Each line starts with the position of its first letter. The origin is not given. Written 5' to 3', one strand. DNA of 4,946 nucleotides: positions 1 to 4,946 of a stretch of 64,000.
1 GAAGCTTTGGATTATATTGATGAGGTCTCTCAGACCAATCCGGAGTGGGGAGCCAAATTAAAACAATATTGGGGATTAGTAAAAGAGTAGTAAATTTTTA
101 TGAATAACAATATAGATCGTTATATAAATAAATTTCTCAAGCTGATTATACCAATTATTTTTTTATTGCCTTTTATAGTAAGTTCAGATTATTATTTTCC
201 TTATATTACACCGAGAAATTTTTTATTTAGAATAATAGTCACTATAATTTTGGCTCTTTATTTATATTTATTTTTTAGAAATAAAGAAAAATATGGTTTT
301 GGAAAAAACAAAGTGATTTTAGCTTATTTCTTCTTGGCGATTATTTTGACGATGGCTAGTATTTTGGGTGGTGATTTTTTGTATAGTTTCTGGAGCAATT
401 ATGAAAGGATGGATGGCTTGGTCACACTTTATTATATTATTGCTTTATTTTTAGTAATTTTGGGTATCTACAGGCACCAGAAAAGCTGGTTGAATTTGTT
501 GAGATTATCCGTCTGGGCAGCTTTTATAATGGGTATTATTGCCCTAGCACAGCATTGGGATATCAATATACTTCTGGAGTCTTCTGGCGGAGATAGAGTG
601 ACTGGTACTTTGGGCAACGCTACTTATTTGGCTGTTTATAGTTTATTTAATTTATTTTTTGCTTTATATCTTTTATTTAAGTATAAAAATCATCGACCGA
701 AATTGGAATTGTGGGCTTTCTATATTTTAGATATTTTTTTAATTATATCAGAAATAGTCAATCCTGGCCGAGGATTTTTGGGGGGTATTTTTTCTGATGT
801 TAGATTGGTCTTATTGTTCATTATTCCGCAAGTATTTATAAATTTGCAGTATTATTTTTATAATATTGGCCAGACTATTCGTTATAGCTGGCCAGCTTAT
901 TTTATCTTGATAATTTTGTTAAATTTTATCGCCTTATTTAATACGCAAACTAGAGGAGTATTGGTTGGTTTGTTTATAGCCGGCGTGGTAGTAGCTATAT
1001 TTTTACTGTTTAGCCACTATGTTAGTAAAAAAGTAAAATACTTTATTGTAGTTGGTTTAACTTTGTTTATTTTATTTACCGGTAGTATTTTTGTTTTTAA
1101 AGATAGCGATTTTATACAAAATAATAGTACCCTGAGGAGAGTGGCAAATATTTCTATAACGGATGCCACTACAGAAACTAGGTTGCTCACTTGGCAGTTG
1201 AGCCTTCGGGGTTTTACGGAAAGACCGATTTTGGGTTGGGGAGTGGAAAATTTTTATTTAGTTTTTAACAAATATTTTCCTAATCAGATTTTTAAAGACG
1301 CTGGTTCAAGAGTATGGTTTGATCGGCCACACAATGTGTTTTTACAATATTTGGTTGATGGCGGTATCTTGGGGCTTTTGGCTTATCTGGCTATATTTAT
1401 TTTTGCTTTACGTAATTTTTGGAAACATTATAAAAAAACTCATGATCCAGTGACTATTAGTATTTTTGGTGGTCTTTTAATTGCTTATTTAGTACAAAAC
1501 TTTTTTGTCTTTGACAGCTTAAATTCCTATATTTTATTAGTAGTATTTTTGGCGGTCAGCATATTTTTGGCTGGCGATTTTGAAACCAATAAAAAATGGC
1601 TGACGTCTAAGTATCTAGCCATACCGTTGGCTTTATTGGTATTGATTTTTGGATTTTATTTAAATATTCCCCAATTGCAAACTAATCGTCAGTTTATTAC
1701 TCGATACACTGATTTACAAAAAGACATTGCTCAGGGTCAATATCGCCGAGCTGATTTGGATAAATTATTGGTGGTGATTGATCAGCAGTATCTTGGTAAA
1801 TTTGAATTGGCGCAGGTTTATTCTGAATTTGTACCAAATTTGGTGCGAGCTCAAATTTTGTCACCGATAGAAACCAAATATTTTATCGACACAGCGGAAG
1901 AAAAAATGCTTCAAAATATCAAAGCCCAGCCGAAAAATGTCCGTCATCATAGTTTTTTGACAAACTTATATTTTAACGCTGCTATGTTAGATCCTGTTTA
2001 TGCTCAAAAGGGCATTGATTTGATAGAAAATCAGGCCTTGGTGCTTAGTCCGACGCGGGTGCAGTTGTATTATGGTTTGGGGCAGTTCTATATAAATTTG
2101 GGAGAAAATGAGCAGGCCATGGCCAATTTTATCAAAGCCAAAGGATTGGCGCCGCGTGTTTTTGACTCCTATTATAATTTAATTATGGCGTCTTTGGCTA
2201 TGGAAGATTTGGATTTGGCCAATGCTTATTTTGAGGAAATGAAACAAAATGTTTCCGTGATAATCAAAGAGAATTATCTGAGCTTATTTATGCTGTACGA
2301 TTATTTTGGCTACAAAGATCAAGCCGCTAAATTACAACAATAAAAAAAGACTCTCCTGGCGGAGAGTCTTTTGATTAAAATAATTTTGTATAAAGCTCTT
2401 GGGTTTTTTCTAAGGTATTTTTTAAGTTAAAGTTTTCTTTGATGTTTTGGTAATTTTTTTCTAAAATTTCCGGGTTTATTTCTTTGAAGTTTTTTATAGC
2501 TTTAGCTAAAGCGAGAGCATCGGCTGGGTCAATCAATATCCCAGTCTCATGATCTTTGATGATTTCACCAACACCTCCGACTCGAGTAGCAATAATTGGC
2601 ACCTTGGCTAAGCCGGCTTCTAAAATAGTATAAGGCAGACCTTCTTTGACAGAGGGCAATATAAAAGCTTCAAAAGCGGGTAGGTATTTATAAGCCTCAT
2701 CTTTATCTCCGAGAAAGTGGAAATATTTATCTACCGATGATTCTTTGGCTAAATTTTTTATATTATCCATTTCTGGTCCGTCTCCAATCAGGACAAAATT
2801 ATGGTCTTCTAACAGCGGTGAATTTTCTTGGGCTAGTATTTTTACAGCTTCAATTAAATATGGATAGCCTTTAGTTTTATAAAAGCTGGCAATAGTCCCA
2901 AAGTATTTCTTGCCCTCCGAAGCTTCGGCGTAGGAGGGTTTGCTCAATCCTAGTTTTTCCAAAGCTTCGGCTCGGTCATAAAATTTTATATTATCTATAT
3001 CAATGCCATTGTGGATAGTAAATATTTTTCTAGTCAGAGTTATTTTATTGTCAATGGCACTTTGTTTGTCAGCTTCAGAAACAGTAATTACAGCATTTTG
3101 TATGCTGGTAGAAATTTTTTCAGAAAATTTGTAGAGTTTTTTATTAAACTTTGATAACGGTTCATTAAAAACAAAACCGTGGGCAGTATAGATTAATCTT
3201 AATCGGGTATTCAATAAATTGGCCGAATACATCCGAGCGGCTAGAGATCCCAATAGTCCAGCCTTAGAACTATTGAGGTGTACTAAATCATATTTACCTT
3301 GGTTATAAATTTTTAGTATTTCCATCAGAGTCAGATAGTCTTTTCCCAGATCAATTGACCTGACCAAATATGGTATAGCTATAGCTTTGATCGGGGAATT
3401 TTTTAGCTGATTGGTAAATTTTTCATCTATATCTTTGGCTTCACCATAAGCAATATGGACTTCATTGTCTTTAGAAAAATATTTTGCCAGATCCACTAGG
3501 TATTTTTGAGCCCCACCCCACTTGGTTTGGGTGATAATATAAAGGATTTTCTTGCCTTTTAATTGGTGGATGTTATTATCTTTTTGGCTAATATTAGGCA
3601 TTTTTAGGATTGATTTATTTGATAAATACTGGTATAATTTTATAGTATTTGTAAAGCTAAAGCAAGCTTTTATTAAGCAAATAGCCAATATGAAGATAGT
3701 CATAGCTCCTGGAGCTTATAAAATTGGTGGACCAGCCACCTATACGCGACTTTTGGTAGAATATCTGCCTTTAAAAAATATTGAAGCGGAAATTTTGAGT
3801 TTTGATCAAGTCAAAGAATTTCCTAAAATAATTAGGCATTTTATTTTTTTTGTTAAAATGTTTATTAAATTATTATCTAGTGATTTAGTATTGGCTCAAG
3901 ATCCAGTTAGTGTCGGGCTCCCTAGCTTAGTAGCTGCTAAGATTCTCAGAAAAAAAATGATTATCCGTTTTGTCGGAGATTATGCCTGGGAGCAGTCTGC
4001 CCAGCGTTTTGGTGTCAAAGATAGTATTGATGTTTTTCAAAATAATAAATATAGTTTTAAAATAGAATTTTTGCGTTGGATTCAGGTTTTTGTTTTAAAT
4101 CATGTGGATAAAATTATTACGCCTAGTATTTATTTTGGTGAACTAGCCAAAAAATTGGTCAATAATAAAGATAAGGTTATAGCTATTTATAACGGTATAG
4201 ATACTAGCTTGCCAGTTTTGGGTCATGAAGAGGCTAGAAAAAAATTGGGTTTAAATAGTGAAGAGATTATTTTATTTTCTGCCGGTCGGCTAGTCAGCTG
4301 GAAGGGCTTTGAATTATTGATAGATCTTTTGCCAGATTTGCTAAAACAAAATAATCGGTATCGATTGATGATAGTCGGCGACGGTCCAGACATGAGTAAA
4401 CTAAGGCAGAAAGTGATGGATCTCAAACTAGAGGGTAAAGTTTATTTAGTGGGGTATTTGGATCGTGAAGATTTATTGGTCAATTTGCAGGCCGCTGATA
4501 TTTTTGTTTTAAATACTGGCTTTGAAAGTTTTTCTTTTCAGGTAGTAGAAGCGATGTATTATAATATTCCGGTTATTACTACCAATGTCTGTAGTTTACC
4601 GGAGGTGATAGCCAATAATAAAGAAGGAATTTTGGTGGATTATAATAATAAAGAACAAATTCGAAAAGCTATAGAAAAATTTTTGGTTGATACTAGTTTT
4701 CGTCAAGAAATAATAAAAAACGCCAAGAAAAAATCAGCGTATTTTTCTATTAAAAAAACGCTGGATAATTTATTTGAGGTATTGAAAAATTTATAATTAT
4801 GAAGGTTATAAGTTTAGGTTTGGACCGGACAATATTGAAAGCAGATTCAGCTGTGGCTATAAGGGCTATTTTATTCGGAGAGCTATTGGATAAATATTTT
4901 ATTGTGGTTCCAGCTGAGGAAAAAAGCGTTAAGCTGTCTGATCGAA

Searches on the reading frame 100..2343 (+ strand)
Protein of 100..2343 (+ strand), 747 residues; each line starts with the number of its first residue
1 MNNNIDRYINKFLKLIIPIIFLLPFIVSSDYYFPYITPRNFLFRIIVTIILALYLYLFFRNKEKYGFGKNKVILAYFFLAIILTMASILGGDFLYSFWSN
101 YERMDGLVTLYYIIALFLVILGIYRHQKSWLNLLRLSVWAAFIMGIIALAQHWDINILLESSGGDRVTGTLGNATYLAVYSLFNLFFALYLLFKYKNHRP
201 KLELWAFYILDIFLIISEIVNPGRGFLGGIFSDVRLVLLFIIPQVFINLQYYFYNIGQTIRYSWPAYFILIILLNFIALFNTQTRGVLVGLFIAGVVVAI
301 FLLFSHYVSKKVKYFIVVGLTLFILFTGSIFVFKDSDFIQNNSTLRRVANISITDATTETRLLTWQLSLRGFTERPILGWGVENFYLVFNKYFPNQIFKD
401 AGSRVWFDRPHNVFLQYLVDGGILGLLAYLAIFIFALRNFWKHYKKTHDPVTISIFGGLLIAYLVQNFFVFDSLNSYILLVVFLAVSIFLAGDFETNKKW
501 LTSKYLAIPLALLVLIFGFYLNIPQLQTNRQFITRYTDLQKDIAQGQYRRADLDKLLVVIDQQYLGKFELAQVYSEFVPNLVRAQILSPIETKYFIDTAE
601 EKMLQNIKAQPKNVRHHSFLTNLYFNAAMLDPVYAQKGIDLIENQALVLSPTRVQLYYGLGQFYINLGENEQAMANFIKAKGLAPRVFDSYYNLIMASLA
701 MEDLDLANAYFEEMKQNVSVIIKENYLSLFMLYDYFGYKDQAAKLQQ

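Call 6: search_protein_families(library=pfam, proteins=[window:100-2343:+], max_evalue=0.001)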
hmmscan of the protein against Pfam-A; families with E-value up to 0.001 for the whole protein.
window:100-2343:+ (747 aa): 4 families
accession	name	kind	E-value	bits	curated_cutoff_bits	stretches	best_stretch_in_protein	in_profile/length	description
PF04932.20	Wzy_C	-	1.1e-19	71.1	31.7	1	271-430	2-149/149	O-Antigen ligase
PF13181.12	TPR_8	-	6.5e-05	23.2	25.7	1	655-685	2-32/34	Tetratricopeptide repeat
PF13414.12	TPR_11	-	0.00068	19.7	26.8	0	644-668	18-42/42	TPR repeat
PF13431.12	TPR_17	-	0.00087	19.8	24.4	0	645-673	4-32/34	Tetratricopeptide repeat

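Call 50: search_protein_families(library=ncbifam, proteins=[window:100-2340:+], max_evalue=0.01)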
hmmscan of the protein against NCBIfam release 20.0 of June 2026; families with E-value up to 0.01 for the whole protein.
window:100-2340:+ (747 aa): 3 families
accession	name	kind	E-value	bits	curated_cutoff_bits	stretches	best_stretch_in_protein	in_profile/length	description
TIGR02917.1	PEP_TPR_lipo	equivalog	0.00085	17.3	312.2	1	650-714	461-525/899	XrtA/PEP-CTERM system TPR-repeat protein PrsT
TIGR02521.1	type_IV_pilW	equivalog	0.0032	17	154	1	597-714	48-161/234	type IV pilus biogenesis/stability protein PilW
TIGR00990.1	3a0801s09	subfamily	0.0078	14.9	757.25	0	644-719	389-464/615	mitochondrial import receptor subunit TOM70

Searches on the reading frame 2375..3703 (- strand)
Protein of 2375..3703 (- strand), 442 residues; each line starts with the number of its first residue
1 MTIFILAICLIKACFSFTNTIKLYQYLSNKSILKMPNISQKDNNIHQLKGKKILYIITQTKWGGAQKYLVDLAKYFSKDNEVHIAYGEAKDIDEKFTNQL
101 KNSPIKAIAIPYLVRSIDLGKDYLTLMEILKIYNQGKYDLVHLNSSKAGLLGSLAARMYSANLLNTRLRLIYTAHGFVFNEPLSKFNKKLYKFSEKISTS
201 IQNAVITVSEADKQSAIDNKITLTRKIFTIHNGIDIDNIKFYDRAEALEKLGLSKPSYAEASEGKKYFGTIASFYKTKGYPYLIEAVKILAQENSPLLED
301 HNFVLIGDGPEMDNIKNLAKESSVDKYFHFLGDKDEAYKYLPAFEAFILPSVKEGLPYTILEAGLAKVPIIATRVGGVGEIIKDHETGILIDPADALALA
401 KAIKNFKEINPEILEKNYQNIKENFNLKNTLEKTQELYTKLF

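Call 6: search_protein_families(library=pfam, proteins=[window:2375-3703:-], max_evalue=0.001)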
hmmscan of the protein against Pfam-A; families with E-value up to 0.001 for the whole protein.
window:2375-3703:- (442 aa): 6 families
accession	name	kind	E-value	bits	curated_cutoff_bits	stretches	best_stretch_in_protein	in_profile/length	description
PF00534.26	Glycos_transf_1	-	6.5e-31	107.6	26.4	1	262-419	12-163/172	Glycosyl transferases group 1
PF13692.12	Glyco_trans_1_4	-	9.1e-29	101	27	1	266-405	2-138/142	Glycosyl transferases group 1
PF13439.12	Glyco_transf_4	-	2.5e-18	67.1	28.5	1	62-237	1-169/170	Glycosyltransferase Family 4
PF13477.12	Glyco_trans_4_2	-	1.6e-07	32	23.4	1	66-196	10-130/139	Glycosyl transferase 4-like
PF13579.12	Glyco_trans_4_4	-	1.3e-05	26.1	29.7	1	130-232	67-157/158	Glycosyl transferase 4-like domain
PF20706.3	GT4-conflict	-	0.00079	18.9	26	0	278-385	212-323/385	Family 4 Glycosyltransferase in conflict systems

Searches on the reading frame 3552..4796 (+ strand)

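Call 6: search_protein_families(library=pfam, proteins=[window:3552-4796:+], max_evalue=0.001)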
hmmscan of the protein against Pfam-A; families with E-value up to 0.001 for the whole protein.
window:3552-4796:+ (414 aa): 4 families
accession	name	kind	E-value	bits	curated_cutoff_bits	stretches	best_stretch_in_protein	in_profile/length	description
PF00534.26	Glycos_transf_1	-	2.6e-43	148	26.4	1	226-393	3-171/172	Glycosyl transferases group 1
PF13692.12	Glyco_trans_1_4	-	1.6e-28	100.2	27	1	240-378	3-140/142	Glycosyl transferases group 1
PF13439.12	Glyco_transf_4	-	5.4e-09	36.7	28.5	1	60-219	3-169/170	Glycosyltransferase Family 4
PF13524.12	Glyco_trans_1_2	-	0.00011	22.6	25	1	262-394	8-128/144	Glycosyl transferase-like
